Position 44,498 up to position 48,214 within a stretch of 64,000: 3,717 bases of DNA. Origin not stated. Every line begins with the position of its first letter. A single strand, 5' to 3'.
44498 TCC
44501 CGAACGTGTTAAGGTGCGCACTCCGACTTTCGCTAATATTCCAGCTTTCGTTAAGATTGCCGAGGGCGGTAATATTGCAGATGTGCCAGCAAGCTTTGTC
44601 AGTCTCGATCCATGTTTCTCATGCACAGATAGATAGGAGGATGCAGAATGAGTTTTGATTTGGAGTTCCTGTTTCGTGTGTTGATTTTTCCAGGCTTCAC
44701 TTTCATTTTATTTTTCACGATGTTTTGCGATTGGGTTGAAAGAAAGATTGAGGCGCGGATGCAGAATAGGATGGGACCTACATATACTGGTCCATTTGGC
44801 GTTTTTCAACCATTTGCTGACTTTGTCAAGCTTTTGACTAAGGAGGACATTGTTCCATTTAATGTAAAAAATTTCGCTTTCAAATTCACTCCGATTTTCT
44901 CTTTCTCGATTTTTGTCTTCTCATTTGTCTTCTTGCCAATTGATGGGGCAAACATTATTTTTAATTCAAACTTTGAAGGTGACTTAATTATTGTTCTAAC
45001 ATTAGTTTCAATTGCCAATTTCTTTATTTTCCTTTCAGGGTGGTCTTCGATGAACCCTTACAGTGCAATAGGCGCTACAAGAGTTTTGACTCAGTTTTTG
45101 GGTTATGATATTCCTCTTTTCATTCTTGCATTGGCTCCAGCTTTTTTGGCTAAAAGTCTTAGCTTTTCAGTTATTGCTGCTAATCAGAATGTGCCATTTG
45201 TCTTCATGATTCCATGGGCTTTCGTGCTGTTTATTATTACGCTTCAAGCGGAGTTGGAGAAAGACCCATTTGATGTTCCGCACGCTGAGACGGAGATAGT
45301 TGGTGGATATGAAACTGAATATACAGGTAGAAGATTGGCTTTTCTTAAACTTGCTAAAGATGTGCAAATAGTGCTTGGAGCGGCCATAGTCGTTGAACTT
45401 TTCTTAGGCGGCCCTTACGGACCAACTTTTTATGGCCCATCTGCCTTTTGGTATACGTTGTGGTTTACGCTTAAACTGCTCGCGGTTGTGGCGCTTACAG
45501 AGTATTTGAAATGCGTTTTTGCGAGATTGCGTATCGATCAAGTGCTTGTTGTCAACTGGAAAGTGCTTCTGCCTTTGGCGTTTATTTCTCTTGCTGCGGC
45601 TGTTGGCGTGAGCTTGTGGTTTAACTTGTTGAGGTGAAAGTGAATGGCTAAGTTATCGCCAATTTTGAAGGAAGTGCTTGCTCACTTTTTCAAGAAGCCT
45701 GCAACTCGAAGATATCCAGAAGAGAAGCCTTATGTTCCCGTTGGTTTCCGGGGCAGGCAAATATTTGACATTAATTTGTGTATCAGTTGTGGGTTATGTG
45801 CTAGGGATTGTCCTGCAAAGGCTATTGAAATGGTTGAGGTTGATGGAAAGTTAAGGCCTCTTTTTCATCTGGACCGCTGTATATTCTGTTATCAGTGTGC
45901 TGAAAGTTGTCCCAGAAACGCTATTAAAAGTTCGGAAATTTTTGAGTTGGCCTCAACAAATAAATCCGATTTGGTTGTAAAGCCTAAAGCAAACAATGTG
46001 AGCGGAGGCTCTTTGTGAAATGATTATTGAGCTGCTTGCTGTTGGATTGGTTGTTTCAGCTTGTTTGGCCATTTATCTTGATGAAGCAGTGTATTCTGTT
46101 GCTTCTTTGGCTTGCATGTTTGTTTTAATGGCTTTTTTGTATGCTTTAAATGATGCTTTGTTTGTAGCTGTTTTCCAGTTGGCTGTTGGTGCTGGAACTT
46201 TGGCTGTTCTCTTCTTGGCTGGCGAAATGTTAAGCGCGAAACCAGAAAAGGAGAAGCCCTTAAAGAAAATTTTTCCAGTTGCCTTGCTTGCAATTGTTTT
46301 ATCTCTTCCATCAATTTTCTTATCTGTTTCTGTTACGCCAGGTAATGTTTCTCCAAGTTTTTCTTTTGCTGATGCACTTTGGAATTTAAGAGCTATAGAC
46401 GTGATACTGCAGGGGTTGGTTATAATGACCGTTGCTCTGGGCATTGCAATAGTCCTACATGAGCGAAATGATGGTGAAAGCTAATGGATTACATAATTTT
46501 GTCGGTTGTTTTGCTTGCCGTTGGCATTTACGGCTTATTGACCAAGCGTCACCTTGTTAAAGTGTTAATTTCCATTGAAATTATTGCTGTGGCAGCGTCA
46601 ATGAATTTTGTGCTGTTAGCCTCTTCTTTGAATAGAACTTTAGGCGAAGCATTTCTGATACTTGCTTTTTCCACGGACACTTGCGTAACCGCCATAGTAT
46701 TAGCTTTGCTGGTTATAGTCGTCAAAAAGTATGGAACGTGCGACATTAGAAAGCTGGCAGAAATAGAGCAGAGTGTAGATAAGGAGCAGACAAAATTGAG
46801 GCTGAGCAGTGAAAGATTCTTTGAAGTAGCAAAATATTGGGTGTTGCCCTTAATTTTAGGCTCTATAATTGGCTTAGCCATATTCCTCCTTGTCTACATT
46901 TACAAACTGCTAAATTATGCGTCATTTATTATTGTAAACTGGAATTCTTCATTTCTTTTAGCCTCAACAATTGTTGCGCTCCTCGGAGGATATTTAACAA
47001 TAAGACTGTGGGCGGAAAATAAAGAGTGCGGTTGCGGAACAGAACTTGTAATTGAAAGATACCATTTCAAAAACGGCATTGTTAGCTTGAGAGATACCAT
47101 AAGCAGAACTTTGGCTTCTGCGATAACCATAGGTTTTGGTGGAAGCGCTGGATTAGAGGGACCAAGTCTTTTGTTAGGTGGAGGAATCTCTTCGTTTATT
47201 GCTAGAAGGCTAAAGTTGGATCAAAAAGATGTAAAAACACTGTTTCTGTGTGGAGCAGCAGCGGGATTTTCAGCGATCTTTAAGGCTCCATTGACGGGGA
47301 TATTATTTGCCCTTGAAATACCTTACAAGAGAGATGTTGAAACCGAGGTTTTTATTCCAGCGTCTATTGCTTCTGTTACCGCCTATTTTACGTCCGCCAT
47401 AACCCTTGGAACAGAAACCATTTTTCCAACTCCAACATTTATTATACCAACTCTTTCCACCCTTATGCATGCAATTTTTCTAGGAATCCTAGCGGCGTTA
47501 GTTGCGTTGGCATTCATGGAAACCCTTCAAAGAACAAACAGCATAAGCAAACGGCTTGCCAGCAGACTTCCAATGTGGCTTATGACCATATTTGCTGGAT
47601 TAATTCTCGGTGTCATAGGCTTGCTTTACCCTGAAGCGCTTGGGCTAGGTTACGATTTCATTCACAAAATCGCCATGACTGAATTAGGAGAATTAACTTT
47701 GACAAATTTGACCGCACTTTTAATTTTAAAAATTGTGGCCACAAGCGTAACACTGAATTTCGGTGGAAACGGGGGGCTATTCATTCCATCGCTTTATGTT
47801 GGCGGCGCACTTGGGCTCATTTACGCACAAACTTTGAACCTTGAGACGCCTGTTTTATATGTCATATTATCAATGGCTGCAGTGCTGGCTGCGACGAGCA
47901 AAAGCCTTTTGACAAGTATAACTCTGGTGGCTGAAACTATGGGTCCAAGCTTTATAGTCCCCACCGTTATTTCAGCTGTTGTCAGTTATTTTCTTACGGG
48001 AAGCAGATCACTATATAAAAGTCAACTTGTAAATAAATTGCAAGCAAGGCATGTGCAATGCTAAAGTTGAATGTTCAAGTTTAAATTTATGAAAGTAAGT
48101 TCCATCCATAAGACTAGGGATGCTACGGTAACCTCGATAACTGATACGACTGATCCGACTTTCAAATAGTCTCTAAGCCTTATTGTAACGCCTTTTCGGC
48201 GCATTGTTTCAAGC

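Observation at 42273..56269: Complex-I gene order (A-B-CD-H-I-J-K / L-M-N) combined with an intact [NiFe] active-site signature and an FrhB-type module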

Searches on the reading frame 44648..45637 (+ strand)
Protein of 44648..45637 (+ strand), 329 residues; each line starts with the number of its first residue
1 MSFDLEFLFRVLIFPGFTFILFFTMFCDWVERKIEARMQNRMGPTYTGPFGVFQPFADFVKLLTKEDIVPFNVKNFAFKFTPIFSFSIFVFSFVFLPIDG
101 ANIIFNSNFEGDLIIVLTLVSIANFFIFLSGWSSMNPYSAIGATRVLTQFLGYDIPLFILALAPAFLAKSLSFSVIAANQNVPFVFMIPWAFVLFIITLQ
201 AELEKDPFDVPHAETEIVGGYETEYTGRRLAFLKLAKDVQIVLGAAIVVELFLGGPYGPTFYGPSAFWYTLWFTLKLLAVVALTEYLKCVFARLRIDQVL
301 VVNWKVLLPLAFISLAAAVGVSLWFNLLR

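Call 5: search_protein_families(library=pfam, proteins=[window:44648-45637:+], max_evalue=0.01)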
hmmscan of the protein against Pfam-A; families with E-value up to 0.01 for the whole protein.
window:44648-45637:+ (329 aa): 1 family
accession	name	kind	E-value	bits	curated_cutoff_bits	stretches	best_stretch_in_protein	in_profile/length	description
PF00146.26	NADHdh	-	6.8e-86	288.7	27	1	18-317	8-296/298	NADH dehydrogenase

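Call 9: search_protein_families(library=ncbifam, proteins=[window:44648-45637:+], max_evalue=0.001)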
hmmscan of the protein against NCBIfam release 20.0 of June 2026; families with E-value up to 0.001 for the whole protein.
window:44648-45637:+ (329 aa): 7 families
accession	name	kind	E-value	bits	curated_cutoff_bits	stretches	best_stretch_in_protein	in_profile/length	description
NF004741.0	PRK06076.1-2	equivalog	1.8e-73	247.6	305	1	7-324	20-335/337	NADH-quinone oxidoreductase subunit NuoH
NF040610.1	F420_dehyd_FpoH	exception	1.1e-62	212.4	475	1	18-324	21-338/339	F420H2 dehydrogenase subunit FpoH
NF004743.0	PRK06076.1-4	equivalog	3.1e-59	201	494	1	16-315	23-335/433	NADH-quinone oxidoreductase subunit NuoH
NF004744.0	PRK06076.1-5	equivalog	3.8e-53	181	542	1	25-255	46-279/372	NADH-quinone oxidoreductase subunit NuoH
NF004745.0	PRK06076.1-6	equivalog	3.6e-51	174.4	450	1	18-320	24-331/341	NADH-quinone oxidoreductase subunit NuoH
NF004740.0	PRK06076.1-1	equivalog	1.6e-50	172.5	399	1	17-324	22-322/325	NADH-quinone oxidoreductase subunit NuoH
NF004742.0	PRK06076.1-3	equivalog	1.4e-42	146.2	531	1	19-316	35-342/356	NADH-quinone oxidoreductase subunit NuoH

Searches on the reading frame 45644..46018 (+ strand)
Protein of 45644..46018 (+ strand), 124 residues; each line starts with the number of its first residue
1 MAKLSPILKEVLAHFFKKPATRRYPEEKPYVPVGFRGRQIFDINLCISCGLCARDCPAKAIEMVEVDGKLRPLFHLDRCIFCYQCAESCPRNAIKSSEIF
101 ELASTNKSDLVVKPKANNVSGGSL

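Call 5: search_protein_families(library=pfam, proteins=[window:45644-46018:+], max_evalue=0.01)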
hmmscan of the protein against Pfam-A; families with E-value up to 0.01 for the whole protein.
window:45644-46018:+ (124 aa): 15 families
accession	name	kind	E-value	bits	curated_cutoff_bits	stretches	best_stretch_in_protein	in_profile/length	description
PF00037.32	Fer4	-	4e-14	52.2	21.1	2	74-95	3-24/24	4Fe-4S binding domain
PF12838.12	Fer4_7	-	2.8e-11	44.2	27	1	46-93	2-52/52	4Fe-4S dicluster domain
PF13187.11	Fer4_9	-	2.9e-10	40.5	27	1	46-94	2-52/52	4Fe-4S dicluster domain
PF13237.11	Fer4_10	-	6.7e-10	39.2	25.5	2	41-90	4-53/53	4Fe-4S dicluster domain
PF12837.12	Fer4_6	-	4e-09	36.4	25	2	41-61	4-24/24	4Fe-4S binding domain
PF13484.11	Fer4_16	-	5.4e-09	37.1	30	2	78-103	1-25/66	4Fe-4S double cluster binding domain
PF14697.11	Fer4_21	-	9.4e-09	35.7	35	1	44-95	6-58/59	4Fe-4S dicluster domain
PF13183.11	Fer4_8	-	7.2e-08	33.3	27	1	43-59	51-67/68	4Fe-4S dicluster domain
PF12797.12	Fer4_2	-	1.7e-07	31.2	24.5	2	39-58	3-22/22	4Fe-4S binding domain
PF12800.12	Fer4_4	-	3.6e-05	24.2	24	0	44-58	2-16/17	4Fe-4S binding domain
PF13534.11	Fer4_17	-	6.5e-05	23.8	22.2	1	42-58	42-58/61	4Fe-4S dicluster domain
PF13459.11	Fer4_15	-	9.9e-05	23.4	22.4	0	77-111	6-33/66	4Fe-4S single cluster domain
PF25160.1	LdpA_Fe-S-bd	-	0.0021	18.3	27.6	1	52-97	9-46/49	LdpA Fe-S cluster-binding domain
PF17179.9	Fer4_22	-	0.0031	18.8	27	0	40-59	75-94/95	4Fe-4S dicluster domain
PF12798.12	Fer4_3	-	0.0039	18.4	27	0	79-93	1-15/15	4Fe-4S binding domain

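Call 9: search_protein_families(library=ncbifam, proteins=[window:45644-46018:+], max_evalue=0.001)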
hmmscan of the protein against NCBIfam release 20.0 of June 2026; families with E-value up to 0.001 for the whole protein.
window:45644-46018:+ (124 aa): 80 families (the best 25 are shown)
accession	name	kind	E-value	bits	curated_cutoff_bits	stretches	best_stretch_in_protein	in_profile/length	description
NF006221.0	PRK08348.1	subfamily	3.3e-28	98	124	1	4-109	3-107/136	NADH-plastoquinone oxidoreductase subunit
TIGR01971.1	NuoI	subfamily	5.2e-27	93.8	113.05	1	11-115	5-119/121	NADH-quinone oxidoreductase, chain I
NF009053.0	PRK12387.1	subfamily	2e-24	86.4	204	1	18-114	12-110/180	formate hydrogenlyase complex iron-sulfur subunit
NF004541.0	PRK05888.2-2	equivalog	1.6e-23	83.4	217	1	15-119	30-136/168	NADH-quinone oxidoreductase subunit NuoI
NF006076.0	PRK08222.1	equivalog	4.6e-22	78.7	270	1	20-113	14-109/181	hydrogenase 4 subunit H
NF004536.0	PRK05888.1-1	equivalog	2e-20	72.9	212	1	9-115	18-135/180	NADH-quinone oxidoreductase subunit NuoI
NF004537.0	PRK05888.1-3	equivalog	2.9e-20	72.7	163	1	11-111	30-147/204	NADH-quinone oxidoreductase subunit NuoI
NF040612.1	F420_dehyd_FpoI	exception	5.8e-19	68.3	180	1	9-114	7-121/135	F420H2 dehydrogenase subunit FpoI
NF004545.0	PRK05888.3-1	equivalog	1e-18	67.5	229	1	10-108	32-137/154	NADH-quinone oxidoreductase subunit NuoI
NF004543.0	PRK05888.2-5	equivalog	1.3e-17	64.1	243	1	12-109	27-130/217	NADH-quinone oxidoreductase subunit NuoI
NF004540.0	PRK05888.2-1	equivalog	4e-15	55.6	215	1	8-111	8-120/139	NADH-quinone oxidoreductase subunit NuoI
TIGR00403.1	ndhI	equivalog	5.9e-15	55.3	302.35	1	11-111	29-136/183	NAD(P)H-quinone oxidoreductase subunit I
NF004546.0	PRK05888.3-3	equivalog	6e-15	55.1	260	1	21-112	41-142/196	NADH-quinone oxidoreductase subunit NuoI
NF010590.0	PRK13984.1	equivalog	2.1e-14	52.6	946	1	14-119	20-133/611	putative oxidoreductase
NF004538.0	PRK05888.1-4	equivalog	7.1e-14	51.7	135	1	11-113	23-136/162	NADH-quinone oxidoreductase subunit NuoI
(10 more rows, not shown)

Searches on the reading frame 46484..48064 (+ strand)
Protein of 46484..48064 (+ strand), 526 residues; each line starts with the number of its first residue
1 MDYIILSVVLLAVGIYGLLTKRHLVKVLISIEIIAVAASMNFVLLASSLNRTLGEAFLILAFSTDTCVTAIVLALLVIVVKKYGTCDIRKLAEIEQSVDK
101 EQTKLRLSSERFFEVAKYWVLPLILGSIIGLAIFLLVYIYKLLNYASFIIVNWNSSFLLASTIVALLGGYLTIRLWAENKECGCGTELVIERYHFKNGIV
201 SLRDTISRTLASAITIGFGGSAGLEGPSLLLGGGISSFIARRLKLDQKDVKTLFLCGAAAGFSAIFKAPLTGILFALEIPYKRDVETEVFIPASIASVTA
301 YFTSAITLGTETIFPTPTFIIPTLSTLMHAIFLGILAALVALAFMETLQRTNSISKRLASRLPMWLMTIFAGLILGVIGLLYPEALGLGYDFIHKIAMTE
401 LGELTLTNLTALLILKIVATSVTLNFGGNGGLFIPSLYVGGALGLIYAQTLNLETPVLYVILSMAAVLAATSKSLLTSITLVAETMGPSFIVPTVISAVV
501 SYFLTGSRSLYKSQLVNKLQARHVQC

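Call 5: search_protein_families(library=pfam, proteins=[window:46484-48064:+], max_evalue=0.01)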
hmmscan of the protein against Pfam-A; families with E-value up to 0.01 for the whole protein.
window:46484-48064:+ (526 aa): 2 families
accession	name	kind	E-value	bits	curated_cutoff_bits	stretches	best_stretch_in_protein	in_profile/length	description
PF00654.25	Voltage_CLC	-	1.2e-76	258.6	24.8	1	167-505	4-345/346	Voltage gated chloride channel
PF00420.29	Oxidored_q2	-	2.3e-17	62.9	26.1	1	3-93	2-92/95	NADH-ubiquinone/plastoquinone oxidoreductase chain 4L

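Call 9: search_protein_families(library=ncbifam, proteins=[window:46484-48064:+], max_evalue=0.001)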
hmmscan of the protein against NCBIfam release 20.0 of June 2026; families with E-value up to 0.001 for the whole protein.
window:46484-48064:+ (526 aa): 10 families
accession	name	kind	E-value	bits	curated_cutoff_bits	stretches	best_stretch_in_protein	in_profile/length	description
NF002505.0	PRK01862.1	equivalog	7.8e-49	166.8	482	1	174-515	87-432/577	ClcB-like voltage-gated chloride channel protein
NF003640.0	PRK05277.1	equivalog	1.5e-34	119.5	350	1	210-520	131-452/471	H(+)/Cl(-) exchange transporter ClcA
NF002437.0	PRK01610.1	equivalog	1.6e-26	93.4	425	1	199-514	105-424/429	voltage-gated ClC-type chloride channel ClcB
NF040614.1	F420_dehyd_FpoK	exception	1.8e-11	44.3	145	1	3-91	5-93/98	F420H2 dehydrogenase subunit FpoK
NF004320.0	PRK05715.1-2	equivalog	2.6e-10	40.2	57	1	2-94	5-97/99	NADH-quinone oxidoreductase subunit NuoK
NF004322.0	PRK05715.1-4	equivalog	3.1e-10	40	128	1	3-93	9-101/104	NADH-quinone oxidoreductase subunit NuoK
NF004323.0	PRK05715.1-5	equivalog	4e-10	39.9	89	1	2-92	7-98/102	NADH-quinone oxidoreductase subunit NuoK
NF004319.0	PRK05715.1-1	equivalog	7.8e-10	38.8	101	1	4-94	8-98/100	NADH-quinone oxidoreductase subunit NuoK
NF004321.0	PRK05715.1-3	equivalog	2.7e-09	37.2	91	1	2-94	6-99/101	NADH-quinone oxidoreductase subunit NuoK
NF006250.0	PRK08388.1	equivalog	0.00032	21.1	137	0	5-40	7-42/119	putative monovalent cation/H+ antiporter subunit C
